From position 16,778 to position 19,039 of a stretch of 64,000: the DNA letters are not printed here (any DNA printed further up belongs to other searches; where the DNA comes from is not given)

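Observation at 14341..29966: Two tandem paralogous cassettes: exported-TPR LytS-type kinase + LytTR regulator linked to T9SS-secreted EF-loop/LRR surface proteins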

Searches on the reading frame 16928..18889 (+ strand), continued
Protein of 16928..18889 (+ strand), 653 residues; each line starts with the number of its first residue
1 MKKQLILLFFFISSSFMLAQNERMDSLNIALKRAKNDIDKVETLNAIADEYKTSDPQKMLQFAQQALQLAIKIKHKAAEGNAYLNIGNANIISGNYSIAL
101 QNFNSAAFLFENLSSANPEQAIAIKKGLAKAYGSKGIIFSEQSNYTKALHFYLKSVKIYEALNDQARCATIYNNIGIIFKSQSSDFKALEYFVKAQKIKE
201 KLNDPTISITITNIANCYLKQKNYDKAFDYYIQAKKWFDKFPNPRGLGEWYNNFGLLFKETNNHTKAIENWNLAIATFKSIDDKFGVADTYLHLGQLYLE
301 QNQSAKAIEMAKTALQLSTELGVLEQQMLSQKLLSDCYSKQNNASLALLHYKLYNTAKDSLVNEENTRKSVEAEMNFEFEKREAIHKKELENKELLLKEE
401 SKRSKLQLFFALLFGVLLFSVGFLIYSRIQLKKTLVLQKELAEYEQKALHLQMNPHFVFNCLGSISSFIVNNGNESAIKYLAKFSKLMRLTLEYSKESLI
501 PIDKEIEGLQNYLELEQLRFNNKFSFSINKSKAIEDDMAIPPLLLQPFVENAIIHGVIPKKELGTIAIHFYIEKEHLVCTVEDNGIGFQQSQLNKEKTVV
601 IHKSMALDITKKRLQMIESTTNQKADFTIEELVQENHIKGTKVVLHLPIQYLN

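Call 14: find_homologous_proteins(query=window:16928-18889:+, max_evalue=1e-10)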
Query window:16928-18889:+ (653 aa): 1728 proteins with E <= 1e-10 among 8000 candidates; the best 120 are listed.
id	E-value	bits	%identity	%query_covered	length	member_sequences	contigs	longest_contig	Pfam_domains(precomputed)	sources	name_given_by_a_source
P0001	0.0e+0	1384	100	98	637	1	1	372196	PF14559.13,PF13431.13,PF17874.8,PF00515.35,PF13424.13,PF13176.13,PF14938.13,PF06580.20,PF13181.13,PF07719.24,PF13374.13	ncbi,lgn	-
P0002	0.0e+0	1356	98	98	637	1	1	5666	PF13431.13,PF17874.8,PF00515.35,PF13424.13,PF13176.13,PF14938.13,PF06580.20,PF13181.13,PF07719.24,PF13374.13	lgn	-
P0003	0.0e+0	1344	97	98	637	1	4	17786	PF13431.13,PF17874.8,PF23300.4,PF00515.35,PF13424.13,PF13176.13,PF14938.13,PF06580.20,PF13181.13,PF07719.24,PF13374.13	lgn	-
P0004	0.0e+0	1300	91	100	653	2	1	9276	PF13431.13,PF23300.4,PF00515.35,PF13424.13,PF28559.1,PF02518.32,PF06580.20,PF13181.13,PF07719.24,PF13374.13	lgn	-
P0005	0.0e+0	1254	88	100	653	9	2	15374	PF13431.13,PF00515.35,PF13424.13,PF13176.13,PF14938.13,PF06580.20,PF13181.13,PF07719.24,PF13374.13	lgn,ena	-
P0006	0.0e+0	1252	90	98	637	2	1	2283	PF25063.1,PF13431.13,PF23300.4,PF13176.13,PF13374.13,PF17874.8,PF00515.35,PF13424.13,PF14938.13,PF06580.20,PF13181.13,PF07719.24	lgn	-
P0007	0.0e+0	1252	89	100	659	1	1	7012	PF23300.4,PF13176.13,PF24885.2,PF13374.13,PF17874.8,PF00515.35,PF13424.13,PF02518.32,PF14938.13,PF06580.20,PF13181.13,PF07719.24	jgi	jgi:tetratricopeptide (TPR) repeat protein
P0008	0.0e+0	1251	90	98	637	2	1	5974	PF17874.8,PF00515.35,PF13424.13,PF13176.13,PF24885.2,PF14938.13,PF06580.20,PF13181.13,PF07719.24,PF13374.13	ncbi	-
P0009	0.0e+0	1121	79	100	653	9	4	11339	PF17874.8,PF00515.35,PF13424.13,PF13176.13,PF02518.32,PF24885.2,PF14938.13,PF06580.20,PF13181.13,PF07719.24,PF13374.13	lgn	-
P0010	0.0e+0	1075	76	100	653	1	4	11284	PF17874.8,PF00515.35,PF13424.13,PF28559.1,PF13176.13,PF14938.13,PF13432.13,PF06580.20,PF13181.13,PF07719.24,PF13374.13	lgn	-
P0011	0.0e+0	1024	73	100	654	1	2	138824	PF14559.13,PF17874.8,PF00515.35,PF13424.13,PF13176.13,PF21033.5,PF13432.13,PF06580.20,PF13181.13,PF07719.24,PF13374.13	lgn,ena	-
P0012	1.2e-295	1000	70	100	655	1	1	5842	PF17874.8,PF00515.35,PF13424.13,PF13176.13,PF14938.13,PF06580.20,PF13181.13,PF07719.24,PF13374.13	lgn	-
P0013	4.2e-293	991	72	97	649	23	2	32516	PF00515.35,PF13424.13,PF13176.13,PF06580.20,PF07719.24,PF13374.13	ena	-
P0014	6.3e-290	981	71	98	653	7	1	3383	PF00515.35,PF13424.13,PF13176.13,PF24885.2,PF06580.20,PF13181.13,PF07719.24,PF13374.13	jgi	jgi:tetratricopeptide (TPR) repeat protein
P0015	8.0e-290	981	70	97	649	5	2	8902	PF17874.8,PF00515.35,PF13424.13,PF13176.13,PF02518.32,PF14938.13,PF06580.20,PF07719.24,PF13374.13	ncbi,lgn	-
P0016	1.2e-289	980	70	100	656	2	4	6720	PF17874.8,PF00515.35,PF13424.13,PF13176.13,PF02518.32,PF06580.20,PF13181.13,PF07719.24,PF13374.13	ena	-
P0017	2.7e-289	979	70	100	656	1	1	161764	PF17874.8,PF00515.35,PF13424.13,PF13176.13,PF14938.13,PF06580.20,PF13181.13,PF07719.24,PF13374.13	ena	-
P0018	2.9e-289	979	71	100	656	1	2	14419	PF17874.8,PF00515.35,PF13424.13,PF06580.20,PF13181.13,PF07719.24,PF13374.13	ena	-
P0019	4.9e-289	978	70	100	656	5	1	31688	PF13431.13,PF17874.8,PF00515.35,PF13424.13,PF13176.13,PF02518.32,PF14938.13,PF06580.20,PF13181.13,PF07719.24,PF13374.13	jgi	jgi:tetratricopeptide (TPR) repeat protein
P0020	5.2e-289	978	70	100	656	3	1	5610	PF17874.8,PF00515.35,PF13424.13,PF13176.13,PF14938.13,PF06580.20,PF13181.13,PF07719.24,PF13374.13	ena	-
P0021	9.8e-289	977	71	96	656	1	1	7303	PF17874.8,PF00515.35,PF13424.13,PF13176.13,PF02518.32,PF14938.13,PF06580.20,PF13181.13,PF07719.24,PF13374.13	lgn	-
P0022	1.4e-288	977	70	100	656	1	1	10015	PF17874.8,PF00515.35,PF13424.13,PF06580.20,PF13181.13,PF07719.24,PF13374.13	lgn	-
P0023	3.9e-288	975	70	100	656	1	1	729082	PF17874.8,PF00515.35,PF13424.13,PF13176.13,PF06580.20,PF13181.13,PF07719.24,PF13374.13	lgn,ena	-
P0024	5.6e-288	975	70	100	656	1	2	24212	PF13431.13,PF17874.8,PF00515.35,PF13424.13,PF13176.13,PF02518.32,PF14938.13,PF06580.20,PF13181.13,PF07719.24,PF13374.13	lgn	-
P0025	1.1e-287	974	69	100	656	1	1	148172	PF13431.13,PF13176.13,PF13374.13,PF17874.8,PF00515.35,PF13424.13,PF02518.32,PF14938.13,PF13432.13,PF06580.20,PF13181.13,PF07719.24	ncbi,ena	-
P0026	4.3e-287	972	70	99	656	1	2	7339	PF13431.13,PF17874.8,PF00515.35,PF13424.13,PF13176.13,PF14938.13,PF06580.20,PF13181.13,PF07719.24,PF13374.13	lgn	-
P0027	5.1e-287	971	69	100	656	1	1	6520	PF17874.8,PF00515.35,PF13424.13,PF13176.13,PF06580.20,PF13181.13,PF07719.24,PF13374.13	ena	-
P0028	2.5e-286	969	69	99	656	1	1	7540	PF13431.13,PF13176.13,PF13374.13,PF17874.8,PF00515.35,PF13424.13,PF02518.32,PF14938.13,PF13432.13,PF06580.20,PF13181.13,PF07719.24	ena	-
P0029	2.8e-286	969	70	100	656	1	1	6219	PF17874.8,PF00515.35,PF13424.13,PF13176.13,PF06580.20,PF13181.13,PF07719.24,PF13374.13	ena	-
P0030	9.8e-286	967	69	100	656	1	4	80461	PF13431.13,PF13176.13,PF13374.13,PF17874.8,PF00515.35,PF13424.13,PF02518.32,PF14938.13,PF13432.13,PF06580.20,PF13181.13,PF07719.24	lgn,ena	-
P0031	7.0e-284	961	70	97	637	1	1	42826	PF17874.8,PF00515.35,PF13424.13,PF02518.32,PF14938.13,PF13432.13,PF06580.20,PF13181.13,PF07719.24,PF13374.13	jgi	jgi:tetratricopeptide (TPR) repeat protein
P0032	7.0e-284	961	70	100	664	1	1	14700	PF17874.8,PF00515.35,PF13424.13,PF13176.13,PF14938.13,PF06580.20,PF13181.13,PF07719.24,PF13374.13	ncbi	-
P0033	1.5e-283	960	69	100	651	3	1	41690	PF17874.8,PF00515.35,PF13424.13,PF02518.32,PF14938.13,PF13432.13,PF06580.20,PF13181.13,PF07719.24,PF13374.13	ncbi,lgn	-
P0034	7.2e-283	958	69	97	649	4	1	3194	PF17874.8,PF00515.35,PF13424.13,PF14938.13,PF06580.20,PF07719.24,PF13374.13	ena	-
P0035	1.4e-282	957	68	100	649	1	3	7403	PF17874.8,PF00515.35,PF13424.13,PF14938.13,PF06580.20,PF07719.24,PF13374.13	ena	-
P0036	6.2e-282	955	70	96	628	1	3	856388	PF13431.13,PF17874.8,PF00515.35,PF13424.13,PF13176.13,PF02518.32,PF14938.13,PF06580.20,PF13181.13,PF07719.24,PF13374.13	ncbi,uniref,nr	ncbi:tetratricopeptide repeat-containing sensor histidine kinase [Flavobacterium aquatile]|uniref:Si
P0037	6.4e-282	955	69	99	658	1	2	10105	PF17874.8,PF00515.35,PF13424.13,PF06580.20,PF07719.24,PF13374.13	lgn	-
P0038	1.1e-281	954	68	100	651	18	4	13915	PF17874.8,PF00515.35,PF13424.13,PF14938.13,PF13432.13,PF06580.20,PF13181.13,PF07719.24,PF13374.13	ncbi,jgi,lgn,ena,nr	ncbi:MAG TPA: histidine kinase [Flavobacterium sp.]|nr:histidine kinase [Flavobacterium sp.]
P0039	2.3e-281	953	69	99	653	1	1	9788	PF13176.13,PF24885.2,PF13428.13,PF13374.13,PF17874.8,PF00515.35,PF13424.13,PF02518.32,PF14938.13,PF13432.13,PF06580.20,PF13181.13,PF07719.24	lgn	-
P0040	2.4e-281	953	68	100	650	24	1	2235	PF13176.13,PF24885.2,PF13428.13,PF13374.13,PF17874.8,PF00515.35,PF13424.13,PF14938.13,PF13432.13,PF06580.20,PF13181.13,PF07719.24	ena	-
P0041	2.8e-281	952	68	98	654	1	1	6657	PF17874.8,PF00515.35,PF13424.13,PF13176.13,PF06580.20,PF13181.13,PF07719.24,PF13374.13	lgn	-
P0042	3.1e-280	949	69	100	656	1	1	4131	PF17874.8,PF00515.35,PF13424.13,PF13176.13,PF14938.13,PF06580.20,PF13181.13,PF07719.24,PF13374.13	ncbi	-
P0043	1.6e-279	947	68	98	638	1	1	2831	PF17874.8,PF00515.35,PF13424.13,PF28559.1,PF14938.13,PF06580.20,PF13181.13,PF07719.24,PF13374.13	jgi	jgi:pentatricopeptide repeat protein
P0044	2.2e-279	946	68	98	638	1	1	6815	PF17874.8,PF00515.35,PF13424.13,PF28559.1,PF14938.13,PF06580.20,PF13181.13,PF07719.24,PF13374.13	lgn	-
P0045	2.8e-279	946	69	97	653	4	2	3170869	PF13176.13,PF24885.2,PF13374.13,PF17874.8,PF00515.35,PF13424.13,PF02518.32,PF14938.13,PF13432.13,PF06580.20,PF13181.13,PF07719.24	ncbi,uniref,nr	ncbi:tetratricopeptide repeat protein [Flavobacterium sp. IMCC34852]|uniref:Tetratricopeptide repeat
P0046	2.9e-279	946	67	100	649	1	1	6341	PF17874.8,PF00515.35,PF13424.13,PF06580.20,PF07719.24,PF13374.13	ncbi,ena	-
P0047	3.9e-279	945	68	100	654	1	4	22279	PF17874.8,PF00515.35,PF13424.13,PF13176.13,PF13432.13,PF06580.20,PF13181.13,PF07719.24,PF13374.13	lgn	-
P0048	2.6e-278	943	67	100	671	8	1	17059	PF17874.8,PF00515.35,PF13424.13,PF13432.13,PF06580.20,PF13181.13,PF07719.24,PF13374.13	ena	-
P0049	5.3e-278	942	68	100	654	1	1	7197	PF17874.8,PF00515.35,PF13424.13,PF13176.13,PF13432.13,PF06580.20,PF13181.13,PF07719.24,PF13374.13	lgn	-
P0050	6.7e-278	941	68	100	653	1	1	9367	PF17874.8,PF00515.35,PF13424.13,PF13176.13,PF02518.32,PF13432.13,PF06580.20,PF13181.13,PF07719.24,PF13374.13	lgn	-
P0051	9.6e-278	941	68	100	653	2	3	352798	PF17874.8,PF00515.35,PF13424.13,PF13176.13,PF02518.32,PF13432.13,PF06580.20,PF13181.13,PF07719.24,PF13374.13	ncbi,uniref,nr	ncbi:tetratricopeptide repeat protein [Flavobacterium buctense]|uniref:Tetratricopeptide repeat prot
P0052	2.4e-277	939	70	97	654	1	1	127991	PF17874.8,PF00515.35,PF13424.13,PF13176.13,PF06580.20,PF13181.13,PF07719.24,PF13374.13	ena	-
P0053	2.7e-277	939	68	97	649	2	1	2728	PF17874.8,PF00515.35,PF13424.13,PF13432.13,PF06580.20,PF13181.13,PF07719.24,PF13374.13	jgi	jgi:pentatricopeptide repeat protein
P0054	7.1e-277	938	69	97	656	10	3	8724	PF17874.8,PF00515.35,PF13424.13,PF13176.13,PF06580.20,PF13181.13,PF07719.24,PF13374.13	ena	-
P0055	1.1e-276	937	69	100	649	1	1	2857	PF10516.16,PF17874.8,PF00515.35,PF13424.13,PF13176.13,PF14938.13,PF06580.20,PF13181.13,PF07719.24,PF13374.13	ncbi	-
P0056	1.2e-276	937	67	100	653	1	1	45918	PF17874.8,PF00515.35,PF13424.13,PF13176.13,PF06580.20,PF13181.13,PF07719.24,PF13374.13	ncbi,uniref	ncbi:tetratricopeptide repeat protein [Flavobacterium sp.]|uniref:tetratricopeptide repeat protein n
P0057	2.6e-276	936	67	100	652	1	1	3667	PF17874.8,PF00515.35,PF13424.13,PF13176.13,PF14938.13,PF06580.20,PF13181.13,PF07719.24,PF13374.13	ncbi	-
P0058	7.0e-276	935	67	100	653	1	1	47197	PF17874.8,PF00515.35,PF13424.13,PF13176.13,PF13432.13,PF06580.20,PF13181.13,PF07719.24,PF13374.13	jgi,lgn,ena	-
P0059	2.8e-275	933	67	100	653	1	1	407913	PF17874.8,PF00515.35,PF13424.13,PF13176.13,PF24885.2,PF14938.13,PF13432.13,PF06580.20,PF13181.13,PF07719.24,PF13374.13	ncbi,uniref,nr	ncbi:tetratricopeptide repeat-containing sensor histidine kinase [Flavobacterium terrisoli]|uniref:t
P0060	2.9e-275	933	68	100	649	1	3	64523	PF17874.8,PF00515.35,PF13424.13,PF13176.13,PF14938.13,PF06580.20,PF13181.13,PF07719.24,PF13374.13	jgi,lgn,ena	jgi:tetratricopeptide (TPR) repeat protein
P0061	3.4e-275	932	69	100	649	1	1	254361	PF10516.16,PF17874.8,PF00515.35,PF13424.13,PF13176.13,PF14938.13,PF06580.20,PF13181.13,PF07719.24,PF13374.13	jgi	-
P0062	3.7e-275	932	68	100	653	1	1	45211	PF17874.8,PF00515.35,PF13424.13,PF13176.13,PF02518.32,PF13432.13,PF06580.20,PF07719.24,PF13374.13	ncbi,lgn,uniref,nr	ncbi:tetratricopeptide repeat-containing sensor histidine kinase [Flavobacterium sp. UBA7682]|uniref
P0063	3.8e-275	932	68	100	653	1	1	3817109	PF17874.8,PF00515.35,PF13424.13,PF13176.13,PF02518.32,PF13432.13,PF06580.20,PF07719.24,PF13374.13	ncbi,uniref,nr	ncbi:tetratricopeptide repeat protein [Flavobacterium sp. 102]|uniref:tetratricopeptide repeat-conta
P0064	2.6e-274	929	68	100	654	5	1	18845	PF17874.8,PF00515.35,PF13424.13,PF06580.20,PF13181.13,PF07719.24,PF13374.13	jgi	jgi:tetratricopeptide (TPR) repeat protein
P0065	5.8e-274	928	67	100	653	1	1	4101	PF13176.13,PF24885.2,PF13428.13,PF13374.13,PF17874.8,PF00515.35,PF13424.13,PF14938.13,PF13432.13,PF06580.20,PF13181.13,PF07719.24,PF13174.13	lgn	-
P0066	6.9e-274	928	68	97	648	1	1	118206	PF17874.8,PF10579.15,PF00515.35,PF13424.13,PF13176.13,PF24885.2,PF14938.13,PF06580.20,PF13181.13,PF07719.24,PF13374.13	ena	-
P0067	9.1e-274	928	68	97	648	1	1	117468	PF10579.15,PF13176.13,PF24885.2,PF13374.13,PF17874.8,PF00515.35,PF13424.13,PF14938.13,PF13432.13,PF06580.20,PF13181.13,PF07719.24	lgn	-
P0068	1.0e-273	927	68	99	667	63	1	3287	PF17874.8,PF00515.35,PF13424.13,PF13176.13,PF02518.32,PF13432.13,PF13428.13,PF06580.20,PF13181.13,PF07719.24,PF13374.13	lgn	-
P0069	1.1e-273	927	68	99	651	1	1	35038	PF17874.8,PF00515.35,PF13424.13,PF06580.20,PF13181.13,PF07719.24,PF13374.13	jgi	jgi:tetratricopeptide (TPR) repeat protein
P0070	4.5e-273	925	68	98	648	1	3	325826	PF13414.13,PF10579.15,PF13176.13,PF24885.2,PF13374.13,PF17874.8,PF00515.35,PF13424.13,PF28559.1,PF14938.13,PF13432.13,PF06580.20,PF13181.13,PF07719.24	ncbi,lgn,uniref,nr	ncbi:tetratricopeptide repeat protein [Flavobacterium sp.]|uniref:tetratricopeptide repeat protein n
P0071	6.0e-273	925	69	97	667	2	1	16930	PF17874.8,PF00515.35,PF13424.13,PF13176.13,PF02518.32,PF13432.13,PF13428.13,PF06580.20,PF13181.13,PF07719.24,PF13374.13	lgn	-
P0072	7.1e-273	925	68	97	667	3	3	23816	PF13176.13,PF24885.2,PF13428.13,PF13374.13,PF17874.8,PF00515.35,PF13424.13,PF02518.32,PF13432.13,PF06580.20,PF13181.13,PF07719.24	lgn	-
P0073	1.3e-272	924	68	98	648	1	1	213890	PF13414.13,PF10579.15,PF13176.13,PF24885.2,PF13374.13,PF17874.8,PF00515.35,PF13424.13,PF14938.13,PF13432.13,PF06580.20,PF13181.13,PF07719.24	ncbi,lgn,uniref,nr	ncbi:tetratricopeptide repeat protein [Flavobacterium sp.]|uniref:tetratricopeptide repeat protein n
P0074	4.5e-272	922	66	100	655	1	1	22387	PF13176.13,PF24885.2,PF13374.13,PF17874.8,PF00515.35,PF13424.13,PF02518.32,PF14938.13,PF13432.13,PF06580.20,PF13181.13,PF07719.24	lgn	-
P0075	6.1e-272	922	68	97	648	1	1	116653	PF17874.8,PF10579.15,PF00515.35,PF13424.13,PF13176.13,PF24885.2,PF14938.13,PF06580.20,PF13181.13,PF07719.24,PF13374.13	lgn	-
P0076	2.8e-271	919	67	99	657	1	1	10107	PF13431.13,PF00515.35,PF13424.13,PF13176.13,PF13428.13,PF06580.20,PF13181.13,PF07719.24,PF13374.13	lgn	-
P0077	4.9e-271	919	66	100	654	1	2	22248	PF17874.8,PF00515.35,PF13424.13,PF06580.20,PF13181.13,PF07719.24,PF13374.13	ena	-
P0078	1.8e-270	917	68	97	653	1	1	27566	PF13176.13,PF24885.2,PF13428.13,PF13374.13,PF17874.8,PF00515.35,PF13424.13,PF14938.13,PF13432.13,PF06580.20,PF13181.13,PF07719.24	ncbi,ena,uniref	ncbi:tetratricopeptide repeat-containing sensor histidine kinase [Flavobacterium sp.]|uniref:tetratr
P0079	2.5e-270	916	68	97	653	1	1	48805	PF13176.13,PF24885.2,PF13428.13,PF13374.13,PF17874.8,PF00515.35,PF13424.13,PF14938.13,PF13432.13,PF06580.20,PF13181.13,PF07719.24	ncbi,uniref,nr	ncbi:tetratricopeptide repeat-containing sensor histidine kinase [Flavobacterium sedimenticola]|unir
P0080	2.5e-270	916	67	100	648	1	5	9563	PF17874.8,PF10579.15,PF00515.35,PF13424.13,PF13176.13,PF14938.13,PF13432.13,PF06580.20,PF13181.13,PF07719.24,PF13374.13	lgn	-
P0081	3.8e-270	916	67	97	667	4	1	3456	PF17874.8,PF00515.35,PF13424.13,PF13176.13,PF02518.32,PF06580.20,PF13181.13,PF07719.24,PF13374.13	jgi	jgi:tetratricopeptide (TPR) repeat protein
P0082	1.7e-269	914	67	99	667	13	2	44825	PF17874.8,PF00515.35,PF13424.13,PF13176.13,PF02518.32,PF24885.2,PF13432.13,PF06580.20,PF13181.13,PF07719.24,PF13374.13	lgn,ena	-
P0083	3.3e-269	913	67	97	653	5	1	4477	PF17874.8,PF00515.35,PF13424.13,PF13176.13,PF02518.32,PF13432.13,PF13428.13,PF06580.20,PF13181.13,PF07719.24,PF13374.13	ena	-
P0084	4.3e-269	912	64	100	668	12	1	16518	PF17874.8,PF00515.35,PF13424.13,PF13176.13,PF13432.13,PF13428.13,PF06580.20,PF13181.13,PF07719.24,PF13374.13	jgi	jgi:tetratricopeptide (TPR) repeat protein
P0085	4.5e-269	912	66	100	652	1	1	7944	PF17874.8,PF00515.35,PF13424.13,PF13176.13,PF02518.32,PF14938.13,PF06580.20,PF13181.13,PF07719.24,PF13374.13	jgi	jgi:tetratricopeptide (TPR) repeat protein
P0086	1.2e-268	911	64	100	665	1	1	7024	PF14559.13,PF17874.8,PF00515.35,PF13424.13,PF13176.13,PF13432.13,PF13428.13,PF06580.20,PF13181.13,PF07719.24,PF13374.13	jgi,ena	-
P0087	3.3e-268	909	68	97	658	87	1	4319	PF17874.8,PF00515.35,PF13424.13,PF02518.32,PF13432.13,PF06580.20,PF13181.13,PF07719.24,PF13374.13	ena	-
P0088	3.5e-268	909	65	100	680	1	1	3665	PF00515.35,PF13424.13,PF13432.13,PF06580.20,PF13181.13,PF07719.24,PF13374.13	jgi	jgi:tetratricopeptide (TPR) repeat protein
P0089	5.5e-268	909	65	100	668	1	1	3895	PF00515.35,PF13424.13,PF06580.20,PF13181.13,PF07719.24,PF13374.13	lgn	-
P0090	6.8e-268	908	64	100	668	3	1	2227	PF17874.8,PF00515.35,PF13424.13,PF06580.20,PF07719.24,PF13374.13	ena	-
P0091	7.7e-268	908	67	97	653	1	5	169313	PF17874.8,PF00515.35,PF13424.13,PF13176.13,PF02518.32,PF06580.20,PF13181.13,PF07719.24,PF13374.13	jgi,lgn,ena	-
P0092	8.6e-268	908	65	100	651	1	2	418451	PF17874.8,PF00515.35,PF13424.13,PF13176.13,PF02518.32,PF14938.13,PF06580.20,PF13181.13,PF07719.24,PF13374.13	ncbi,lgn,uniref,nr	ncbi:tetratricopeptide repeat protein [Flavobacterium gelidilacus]|uniref:tetratricopeptide repeat p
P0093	9.3e-268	908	67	97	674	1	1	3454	PF17874.8,PF00515.35,PF13424.13,PF13176.13,PF02518.32,PF06580.20,PF13181.13,PF07719.24,PF13374.13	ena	-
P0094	1.3e-267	907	67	97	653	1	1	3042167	PF00515.35,PF13424.13,PF13176.13,PF02518.32,PF06580.20,PF13181.13,PF07719.24,PF13374.13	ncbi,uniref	ncbi:tetratricopeptide repeat-containing sensor histidine kinase [Flavobacterium mekongense]|uniref:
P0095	1.6e-267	907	65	100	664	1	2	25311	PF00515.35,PF13424.13,PF13176.13,PF13432.13,PF13428.13,PF06580.20,PF13181.13,PF07719.24,PF13174.13,PF13374.13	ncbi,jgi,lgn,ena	jgi:tetratricopeptide (TPR) repeat protein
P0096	3.1e-267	906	65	100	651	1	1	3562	PF00515.35,PF13424.13,PF13176.13,PF02518.32,PF14938.13,PF06580.20,PF13181.13,PF07719.24,PF13374.13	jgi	jgi:tetratricopeptide (TPR) repeat protein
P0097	4.6e-267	906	65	100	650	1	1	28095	PF17874.8,PF00515.35,PF13424.13,PF13176.13,PF02518.32,PF06580.20,PF13181.13,PF07719.24,PF13374.13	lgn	-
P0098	4.9e-267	905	67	97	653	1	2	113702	PF17874.8,PF00515.35,PF13424.13,PF13176.13,PF02518.32,PF06580.20,PF13181.13,PF07719.24,PF13374.13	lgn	-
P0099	7.6e-267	905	67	97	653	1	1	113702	PF17874.8,PF00515.35,PF13424.13,PF13176.13,PF02518.32,PF06580.20,PF13181.13,PF07719.24,PF13374.13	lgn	-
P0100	8.5e-267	905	67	97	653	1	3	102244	PF00515.35,PF13424.13,PF13176.13,PF02518.32,PF06580.20,PF13181.13,PF07719.24,PF13374.13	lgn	-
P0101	8.6e-267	905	64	100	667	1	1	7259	PF00515.35,PF13424.13,PF13432.13,PF13428.13,PF06580.20,PF13181.13,PF07719.24,PF13374.13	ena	-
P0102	1.1e-266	904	65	100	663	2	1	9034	PF17874.8,PF00515.35,PF13424.13,PF13176.13,PF21033.5,PF13432.13,PF13428.13,PF06580.20,PF13181.13,PF07719.24,PF13374.13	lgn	-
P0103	1.2e-266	904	65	100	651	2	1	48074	PF17874.8,PF00515.35,PF13424.13,PF13176.13,PF02518.32,PF14938.13,PF06580.20,PF13181.13,PF07719.24,PF13374.13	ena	-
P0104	1.2e-266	904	67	97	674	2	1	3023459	PF17874.8,PF00515.35,PF13424.13,PF13176.13,PF02518.32,PF06580.20,PF13181.13,PF07719.24,PF13374.13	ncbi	-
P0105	1.3e-266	904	66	100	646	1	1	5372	PF17874.8,PF00515.35,PF13424.13,PF14938.13,PF06580.20,PF13181.13,PF07719.24,PF13374.13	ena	-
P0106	1.3e-266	904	67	97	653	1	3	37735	PF00515.35,PF13424.13,PF13176.13,PF02518.32,PF06580.20,PF13181.13,PF07719.24,PF13374.13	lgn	-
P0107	3.4e-266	903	65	100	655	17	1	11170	PF00515.35,PF13424.13,PF28559.1,PF13176.13,PF14938.13,PF06580.20,PF13181.13,PF07719.24,PF13374.13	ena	-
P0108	3.4e-266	903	65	100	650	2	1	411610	PF17874.8,PF00515.35,PF13424.13,PF13176.13,PF02518.32,PF06580.20,PF13181.13,PF07719.24,PF13374.13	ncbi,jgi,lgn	jgi:tetratricopeptide (TPR) repeat protein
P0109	6.8e-266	902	64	99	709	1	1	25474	PF00515.35,PF13424.13,PF13432.13,PF13428.13,PF06580.20,PF13181.13,PF07719.24,PF13374.13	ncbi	-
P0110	7.3e-266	902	64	100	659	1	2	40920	PF17874.8,PF00515.35,PF13424.13,PF24885.2,PF13432.13,PF06580.20,PF13181.13,PF07719.24,PF13374.13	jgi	jgi:tetratricopeptide (TPR) repeat protein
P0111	1.5e-265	901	66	97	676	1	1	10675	PF10516.16,PF00515.35,PF13424.13,PF13176.13,PF06580.20,PF13181.13,PF07719.24,PF13374.13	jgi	jgi:tetratricopeptide (TPR) repeat protein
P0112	5.4e-265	899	65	100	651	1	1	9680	PF17874.8,PF00515.35,PF13424.13,PF13176.13,PF02518.32,PF14938.13,PF06580.20,PF13181.13,PF07719.24,PF13374.13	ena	-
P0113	6.1e-265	899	64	100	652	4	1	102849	PF17874.8,PF00515.35,PF13424.13,PF13176.13,PF02518.32,PF06580.20,PF13181.13,PF07719.24,PF13374.13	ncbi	-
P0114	1.0e-264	898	65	100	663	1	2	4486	PF17874.8,PF00515.35,PF13424.13,PF28559.1,PF13176.13,PF13432.13,PF13428.13,PF06580.20,PF13181.13,PF07719.24,PF13374.13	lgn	-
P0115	1.2e-264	898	65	100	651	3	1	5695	PF17874.8,PF00515.35,PF13424.13,PF13176.13,PF14938.13,PF06580.20,PF13181.13,PF07719.24,PF13374.13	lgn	-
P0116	1.2e-264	898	65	100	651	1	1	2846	PF17874.8,PF00515.35,PF13424.13,PF13176.13,PF14938.13,PF13432.13,PF06580.20,PF13181.13,PF07719.24,PF13374.13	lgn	-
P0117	1.2e-264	898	64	100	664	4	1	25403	PF17874.8,PF00515.35,PF13424.13,PF13176.13,PF02518.32,PF06580.20,PF13181.13,PF07719.24,PF13374.13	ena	-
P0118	1.3e-264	897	63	100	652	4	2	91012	PF17874.8,PF00515.35,PF13424.13,PF13176.13,PF06580.20,PF13181.13,PF07719.24,PF13374.13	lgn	-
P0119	1.9e-264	897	66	98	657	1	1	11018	PF13431.13,PF13176.13,PF24885.2,PF13374.13,PF17874.8,PF00515.35,PF13424.13,PF14938.13,PF13432.13,PF06580.20,PF13181.13,PF07719.24,PF13174.13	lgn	-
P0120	2.3e-264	897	65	98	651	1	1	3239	PF17874.8,PF00515.35,PF13424.13,PF13176.13,PF14938.13,PF06580.20,PF13181.13,PF07719.24,PF13374.13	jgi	jgi:tetratricopeptide (TPR) repeat protein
